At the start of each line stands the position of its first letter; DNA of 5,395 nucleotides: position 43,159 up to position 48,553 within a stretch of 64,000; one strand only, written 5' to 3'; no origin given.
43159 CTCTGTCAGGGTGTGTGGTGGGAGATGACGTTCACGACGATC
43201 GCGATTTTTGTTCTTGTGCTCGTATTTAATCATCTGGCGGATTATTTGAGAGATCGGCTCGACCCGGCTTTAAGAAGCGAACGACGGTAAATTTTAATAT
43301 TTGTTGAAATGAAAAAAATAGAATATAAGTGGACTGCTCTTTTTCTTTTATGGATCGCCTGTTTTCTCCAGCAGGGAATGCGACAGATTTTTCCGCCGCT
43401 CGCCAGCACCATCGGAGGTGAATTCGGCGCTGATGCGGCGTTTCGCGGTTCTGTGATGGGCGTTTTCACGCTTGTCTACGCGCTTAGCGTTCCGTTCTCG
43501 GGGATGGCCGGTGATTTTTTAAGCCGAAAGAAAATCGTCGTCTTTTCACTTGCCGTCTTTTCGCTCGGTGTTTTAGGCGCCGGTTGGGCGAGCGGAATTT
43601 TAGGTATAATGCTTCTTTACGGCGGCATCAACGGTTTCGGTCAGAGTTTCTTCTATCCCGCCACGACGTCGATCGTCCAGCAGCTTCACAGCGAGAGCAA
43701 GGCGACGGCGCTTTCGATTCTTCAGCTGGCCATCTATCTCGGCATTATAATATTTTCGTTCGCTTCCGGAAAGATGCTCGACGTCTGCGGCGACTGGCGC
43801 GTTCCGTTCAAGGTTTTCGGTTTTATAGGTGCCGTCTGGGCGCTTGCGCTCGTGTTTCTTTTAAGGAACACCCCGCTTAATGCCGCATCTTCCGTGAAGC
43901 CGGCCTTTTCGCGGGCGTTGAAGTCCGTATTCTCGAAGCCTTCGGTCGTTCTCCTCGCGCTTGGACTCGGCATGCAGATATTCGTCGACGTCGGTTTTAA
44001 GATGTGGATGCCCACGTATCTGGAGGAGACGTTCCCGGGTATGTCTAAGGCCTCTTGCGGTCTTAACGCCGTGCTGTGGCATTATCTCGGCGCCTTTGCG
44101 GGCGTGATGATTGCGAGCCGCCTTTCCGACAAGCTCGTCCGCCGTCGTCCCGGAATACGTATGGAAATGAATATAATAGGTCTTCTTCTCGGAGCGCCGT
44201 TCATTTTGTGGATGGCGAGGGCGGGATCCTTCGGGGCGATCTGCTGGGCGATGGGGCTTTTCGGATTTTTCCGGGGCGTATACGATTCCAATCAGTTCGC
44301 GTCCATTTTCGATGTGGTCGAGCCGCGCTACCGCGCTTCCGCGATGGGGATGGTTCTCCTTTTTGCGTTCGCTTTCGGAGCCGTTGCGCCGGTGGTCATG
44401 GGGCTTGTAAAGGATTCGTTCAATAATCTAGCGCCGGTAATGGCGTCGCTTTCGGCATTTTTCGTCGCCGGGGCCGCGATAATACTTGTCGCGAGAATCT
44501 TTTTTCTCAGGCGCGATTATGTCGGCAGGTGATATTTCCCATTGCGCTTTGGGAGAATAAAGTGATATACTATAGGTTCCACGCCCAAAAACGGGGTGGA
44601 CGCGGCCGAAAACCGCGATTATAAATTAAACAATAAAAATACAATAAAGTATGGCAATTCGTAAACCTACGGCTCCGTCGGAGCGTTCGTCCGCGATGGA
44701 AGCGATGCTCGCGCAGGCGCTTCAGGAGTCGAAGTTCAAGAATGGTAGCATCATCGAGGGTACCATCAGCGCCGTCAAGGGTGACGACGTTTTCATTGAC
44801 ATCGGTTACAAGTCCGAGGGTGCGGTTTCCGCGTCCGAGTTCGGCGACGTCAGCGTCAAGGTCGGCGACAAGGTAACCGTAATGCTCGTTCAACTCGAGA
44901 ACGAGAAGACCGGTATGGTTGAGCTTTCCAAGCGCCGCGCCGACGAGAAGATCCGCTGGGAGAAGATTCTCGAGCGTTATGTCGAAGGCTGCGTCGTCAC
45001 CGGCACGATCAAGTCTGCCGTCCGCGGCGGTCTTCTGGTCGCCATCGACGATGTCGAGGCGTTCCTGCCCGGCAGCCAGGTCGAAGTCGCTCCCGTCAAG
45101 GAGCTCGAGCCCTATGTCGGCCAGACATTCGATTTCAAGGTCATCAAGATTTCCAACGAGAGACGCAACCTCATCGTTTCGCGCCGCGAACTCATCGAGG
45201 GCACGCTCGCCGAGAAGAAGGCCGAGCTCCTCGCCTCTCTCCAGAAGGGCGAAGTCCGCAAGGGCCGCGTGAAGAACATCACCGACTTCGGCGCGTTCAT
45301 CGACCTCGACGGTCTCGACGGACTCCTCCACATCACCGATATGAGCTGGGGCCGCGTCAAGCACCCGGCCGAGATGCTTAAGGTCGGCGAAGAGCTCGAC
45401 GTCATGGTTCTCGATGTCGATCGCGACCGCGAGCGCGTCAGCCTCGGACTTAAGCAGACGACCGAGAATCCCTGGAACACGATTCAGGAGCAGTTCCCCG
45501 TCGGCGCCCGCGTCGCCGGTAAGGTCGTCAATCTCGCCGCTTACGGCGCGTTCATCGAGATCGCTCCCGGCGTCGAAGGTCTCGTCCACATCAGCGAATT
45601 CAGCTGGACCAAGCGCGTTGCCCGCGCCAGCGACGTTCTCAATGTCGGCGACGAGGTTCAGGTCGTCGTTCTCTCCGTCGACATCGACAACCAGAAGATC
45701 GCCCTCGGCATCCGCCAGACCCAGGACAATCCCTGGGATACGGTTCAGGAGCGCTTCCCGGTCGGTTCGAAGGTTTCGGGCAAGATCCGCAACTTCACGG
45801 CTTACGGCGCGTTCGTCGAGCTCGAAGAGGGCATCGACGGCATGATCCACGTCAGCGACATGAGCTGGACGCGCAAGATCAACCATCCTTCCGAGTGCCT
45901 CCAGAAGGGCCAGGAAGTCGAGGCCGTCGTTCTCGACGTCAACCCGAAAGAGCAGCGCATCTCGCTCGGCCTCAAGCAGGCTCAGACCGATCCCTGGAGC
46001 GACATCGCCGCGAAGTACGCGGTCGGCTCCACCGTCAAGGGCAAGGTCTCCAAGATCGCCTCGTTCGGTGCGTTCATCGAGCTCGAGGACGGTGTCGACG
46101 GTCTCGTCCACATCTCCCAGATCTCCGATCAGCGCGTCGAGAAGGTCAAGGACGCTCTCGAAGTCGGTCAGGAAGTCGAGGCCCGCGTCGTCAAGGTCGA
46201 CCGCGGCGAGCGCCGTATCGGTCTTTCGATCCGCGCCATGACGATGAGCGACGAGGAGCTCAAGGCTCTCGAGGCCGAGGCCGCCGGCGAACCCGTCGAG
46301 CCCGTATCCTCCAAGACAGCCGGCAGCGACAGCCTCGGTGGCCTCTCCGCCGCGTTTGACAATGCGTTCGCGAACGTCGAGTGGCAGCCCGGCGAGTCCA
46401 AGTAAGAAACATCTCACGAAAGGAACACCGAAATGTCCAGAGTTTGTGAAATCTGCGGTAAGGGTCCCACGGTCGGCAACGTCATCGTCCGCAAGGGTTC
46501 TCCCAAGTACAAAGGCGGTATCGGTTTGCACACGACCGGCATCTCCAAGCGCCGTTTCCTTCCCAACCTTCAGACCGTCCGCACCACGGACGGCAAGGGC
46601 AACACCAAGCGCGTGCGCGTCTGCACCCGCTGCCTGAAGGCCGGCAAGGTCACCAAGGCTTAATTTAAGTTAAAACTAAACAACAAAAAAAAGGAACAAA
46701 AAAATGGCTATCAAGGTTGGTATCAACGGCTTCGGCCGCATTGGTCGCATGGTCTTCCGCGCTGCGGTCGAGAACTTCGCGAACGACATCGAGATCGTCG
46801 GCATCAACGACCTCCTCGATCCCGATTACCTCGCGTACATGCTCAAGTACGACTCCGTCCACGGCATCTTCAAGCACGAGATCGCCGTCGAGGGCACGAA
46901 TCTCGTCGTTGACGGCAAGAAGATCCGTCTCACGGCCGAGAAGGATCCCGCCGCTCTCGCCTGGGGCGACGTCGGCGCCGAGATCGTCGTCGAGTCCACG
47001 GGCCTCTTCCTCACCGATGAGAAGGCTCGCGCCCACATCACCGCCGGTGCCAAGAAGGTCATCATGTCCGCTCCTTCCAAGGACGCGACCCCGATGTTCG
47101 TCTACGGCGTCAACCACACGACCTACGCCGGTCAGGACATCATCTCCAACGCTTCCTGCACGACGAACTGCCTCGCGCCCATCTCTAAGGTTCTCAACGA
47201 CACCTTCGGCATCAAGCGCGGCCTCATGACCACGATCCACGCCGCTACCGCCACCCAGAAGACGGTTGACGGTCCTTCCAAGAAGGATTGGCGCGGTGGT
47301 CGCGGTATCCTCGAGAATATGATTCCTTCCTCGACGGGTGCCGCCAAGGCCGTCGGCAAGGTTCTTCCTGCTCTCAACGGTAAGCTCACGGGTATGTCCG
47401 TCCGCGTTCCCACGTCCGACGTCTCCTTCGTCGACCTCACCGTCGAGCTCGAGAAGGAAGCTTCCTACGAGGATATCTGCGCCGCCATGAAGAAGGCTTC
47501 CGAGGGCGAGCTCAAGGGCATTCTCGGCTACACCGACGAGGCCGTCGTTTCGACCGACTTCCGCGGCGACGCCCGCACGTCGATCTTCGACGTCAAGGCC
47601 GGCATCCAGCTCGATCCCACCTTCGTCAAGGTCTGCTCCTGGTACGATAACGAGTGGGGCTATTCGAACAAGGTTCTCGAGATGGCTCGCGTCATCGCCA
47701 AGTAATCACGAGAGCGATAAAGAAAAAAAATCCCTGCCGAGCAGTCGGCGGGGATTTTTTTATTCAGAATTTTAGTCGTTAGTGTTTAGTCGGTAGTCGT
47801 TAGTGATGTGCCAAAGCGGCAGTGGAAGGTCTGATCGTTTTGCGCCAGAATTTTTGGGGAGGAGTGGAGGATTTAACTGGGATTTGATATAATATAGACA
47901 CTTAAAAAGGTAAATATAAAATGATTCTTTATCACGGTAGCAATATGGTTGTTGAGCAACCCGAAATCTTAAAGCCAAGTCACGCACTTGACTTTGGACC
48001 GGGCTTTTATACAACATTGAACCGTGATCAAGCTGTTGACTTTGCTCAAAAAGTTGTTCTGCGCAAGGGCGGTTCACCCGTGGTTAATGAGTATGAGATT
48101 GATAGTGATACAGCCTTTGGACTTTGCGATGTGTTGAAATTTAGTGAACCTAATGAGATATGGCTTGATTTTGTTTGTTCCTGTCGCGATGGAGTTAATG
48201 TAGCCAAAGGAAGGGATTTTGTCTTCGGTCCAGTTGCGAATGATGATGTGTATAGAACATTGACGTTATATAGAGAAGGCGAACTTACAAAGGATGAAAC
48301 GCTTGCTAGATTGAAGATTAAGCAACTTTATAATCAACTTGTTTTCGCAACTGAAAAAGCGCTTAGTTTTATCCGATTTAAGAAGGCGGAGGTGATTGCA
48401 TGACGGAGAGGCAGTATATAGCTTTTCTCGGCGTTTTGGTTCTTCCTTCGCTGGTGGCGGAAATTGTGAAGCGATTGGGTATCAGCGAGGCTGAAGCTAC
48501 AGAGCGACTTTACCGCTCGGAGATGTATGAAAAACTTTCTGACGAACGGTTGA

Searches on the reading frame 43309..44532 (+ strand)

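Call 93: search_protein_families(library=pfam, proteins=[window:43309-44532:+], max_evalue=0.00001)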
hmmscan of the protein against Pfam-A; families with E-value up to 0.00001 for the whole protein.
window:43309-44532:+ (407 aa): 1 family
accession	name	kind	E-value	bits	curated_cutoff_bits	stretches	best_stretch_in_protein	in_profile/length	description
PF07690.21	MFS_1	-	2.1e-39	135.9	33.4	2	14-282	1-271/347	Major Facilitator Superfamily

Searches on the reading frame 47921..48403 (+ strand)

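Call 95: search_protein_families(library=pfam, proteins=[window:47921-48403:+], max_evalue=0.001)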
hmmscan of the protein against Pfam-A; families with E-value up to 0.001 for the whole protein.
window:47921-48403:+ (160 aa): 1 family
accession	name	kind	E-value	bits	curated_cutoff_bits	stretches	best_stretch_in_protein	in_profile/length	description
PF13151.12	DUF3990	-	1.1e-45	155.4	32.2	1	1-153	1-152/152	Protein of unknown function (DUF3990)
